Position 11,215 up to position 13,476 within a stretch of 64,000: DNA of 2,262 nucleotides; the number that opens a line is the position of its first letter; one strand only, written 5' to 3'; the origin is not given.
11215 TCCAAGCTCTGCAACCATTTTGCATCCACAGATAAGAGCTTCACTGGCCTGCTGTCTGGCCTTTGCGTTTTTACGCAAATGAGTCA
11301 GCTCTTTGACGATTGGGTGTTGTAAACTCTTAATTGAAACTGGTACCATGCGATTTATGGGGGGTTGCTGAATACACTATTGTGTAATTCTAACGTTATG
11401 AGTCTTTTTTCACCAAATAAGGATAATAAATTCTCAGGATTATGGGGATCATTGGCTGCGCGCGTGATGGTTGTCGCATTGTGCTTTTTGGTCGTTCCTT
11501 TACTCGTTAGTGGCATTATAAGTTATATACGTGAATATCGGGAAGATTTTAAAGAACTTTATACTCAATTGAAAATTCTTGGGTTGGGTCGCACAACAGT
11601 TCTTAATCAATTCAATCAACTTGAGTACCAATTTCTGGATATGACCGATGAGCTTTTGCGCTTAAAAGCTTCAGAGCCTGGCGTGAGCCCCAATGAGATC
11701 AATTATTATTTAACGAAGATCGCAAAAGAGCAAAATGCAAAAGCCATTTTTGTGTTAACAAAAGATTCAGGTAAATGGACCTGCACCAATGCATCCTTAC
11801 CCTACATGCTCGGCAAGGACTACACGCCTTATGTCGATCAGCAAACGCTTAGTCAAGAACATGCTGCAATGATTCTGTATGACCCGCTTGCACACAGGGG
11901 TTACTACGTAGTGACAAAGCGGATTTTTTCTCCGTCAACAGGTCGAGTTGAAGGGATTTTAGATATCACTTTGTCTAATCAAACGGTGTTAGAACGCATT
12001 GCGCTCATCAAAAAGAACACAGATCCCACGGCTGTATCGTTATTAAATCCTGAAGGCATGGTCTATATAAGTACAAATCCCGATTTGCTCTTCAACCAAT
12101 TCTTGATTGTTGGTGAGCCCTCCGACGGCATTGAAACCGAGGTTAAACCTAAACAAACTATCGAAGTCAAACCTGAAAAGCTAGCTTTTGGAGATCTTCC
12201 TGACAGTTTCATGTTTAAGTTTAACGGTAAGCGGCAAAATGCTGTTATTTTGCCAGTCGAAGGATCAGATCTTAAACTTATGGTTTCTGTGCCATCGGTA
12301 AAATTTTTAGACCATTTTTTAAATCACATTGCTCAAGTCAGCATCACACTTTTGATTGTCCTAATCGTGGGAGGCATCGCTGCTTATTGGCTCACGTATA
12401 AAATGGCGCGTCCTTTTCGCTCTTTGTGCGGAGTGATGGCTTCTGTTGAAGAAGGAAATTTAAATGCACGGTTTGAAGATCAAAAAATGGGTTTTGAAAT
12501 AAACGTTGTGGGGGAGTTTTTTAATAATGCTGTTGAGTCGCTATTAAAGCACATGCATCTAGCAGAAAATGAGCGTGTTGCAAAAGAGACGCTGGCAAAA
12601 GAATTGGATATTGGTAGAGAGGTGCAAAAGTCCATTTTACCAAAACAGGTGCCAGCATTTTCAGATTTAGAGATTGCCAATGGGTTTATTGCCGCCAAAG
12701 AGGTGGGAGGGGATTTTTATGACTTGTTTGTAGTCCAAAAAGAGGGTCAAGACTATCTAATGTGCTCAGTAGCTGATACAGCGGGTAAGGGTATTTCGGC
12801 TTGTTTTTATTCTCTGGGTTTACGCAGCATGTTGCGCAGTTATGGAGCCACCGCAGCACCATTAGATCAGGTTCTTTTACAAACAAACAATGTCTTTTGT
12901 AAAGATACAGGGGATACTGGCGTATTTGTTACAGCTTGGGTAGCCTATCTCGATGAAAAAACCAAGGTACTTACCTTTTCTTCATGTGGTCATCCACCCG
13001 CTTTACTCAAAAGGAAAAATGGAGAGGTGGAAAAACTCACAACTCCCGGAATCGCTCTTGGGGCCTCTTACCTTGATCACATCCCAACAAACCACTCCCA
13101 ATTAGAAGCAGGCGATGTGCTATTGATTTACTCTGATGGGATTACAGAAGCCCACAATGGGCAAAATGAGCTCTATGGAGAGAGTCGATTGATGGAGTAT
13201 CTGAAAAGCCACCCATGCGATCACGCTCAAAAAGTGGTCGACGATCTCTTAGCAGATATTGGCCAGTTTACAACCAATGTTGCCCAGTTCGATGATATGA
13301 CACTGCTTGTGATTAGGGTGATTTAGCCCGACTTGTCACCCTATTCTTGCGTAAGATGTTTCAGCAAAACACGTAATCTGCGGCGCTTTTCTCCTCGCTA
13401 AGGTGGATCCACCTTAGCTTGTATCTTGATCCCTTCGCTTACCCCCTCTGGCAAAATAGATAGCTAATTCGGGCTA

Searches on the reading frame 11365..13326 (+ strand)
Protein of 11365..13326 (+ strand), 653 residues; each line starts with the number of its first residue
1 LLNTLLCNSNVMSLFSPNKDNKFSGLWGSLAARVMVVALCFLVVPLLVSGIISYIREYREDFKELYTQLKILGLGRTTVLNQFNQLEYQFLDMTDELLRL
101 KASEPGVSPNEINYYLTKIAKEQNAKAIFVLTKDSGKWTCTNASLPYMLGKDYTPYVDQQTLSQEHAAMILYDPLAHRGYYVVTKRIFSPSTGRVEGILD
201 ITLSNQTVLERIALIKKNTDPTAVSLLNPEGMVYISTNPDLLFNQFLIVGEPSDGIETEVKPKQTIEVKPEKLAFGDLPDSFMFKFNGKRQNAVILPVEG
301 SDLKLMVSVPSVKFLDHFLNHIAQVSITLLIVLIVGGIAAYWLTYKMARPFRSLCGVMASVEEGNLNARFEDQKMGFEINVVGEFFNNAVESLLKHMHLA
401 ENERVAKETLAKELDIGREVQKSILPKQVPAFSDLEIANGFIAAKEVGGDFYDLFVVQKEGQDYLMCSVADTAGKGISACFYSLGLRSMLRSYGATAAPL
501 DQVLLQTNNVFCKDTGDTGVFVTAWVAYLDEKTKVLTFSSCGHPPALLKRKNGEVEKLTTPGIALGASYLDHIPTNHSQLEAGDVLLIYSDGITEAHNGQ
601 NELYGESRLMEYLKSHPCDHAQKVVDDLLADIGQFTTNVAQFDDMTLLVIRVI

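Call 36: search_protein_families(library=pfam, proteins=[window:11365-13326:+], max_evalue=0.001)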
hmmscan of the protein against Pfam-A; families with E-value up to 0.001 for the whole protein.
window:11365-13326:+ (653 aa): 1 family
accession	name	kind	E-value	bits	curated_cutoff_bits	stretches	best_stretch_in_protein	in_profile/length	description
PF07228.17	SpoIIE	-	2.5e-45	155.3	25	1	463-652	3-191/192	Stage II sporulation protein E (SpoIIE)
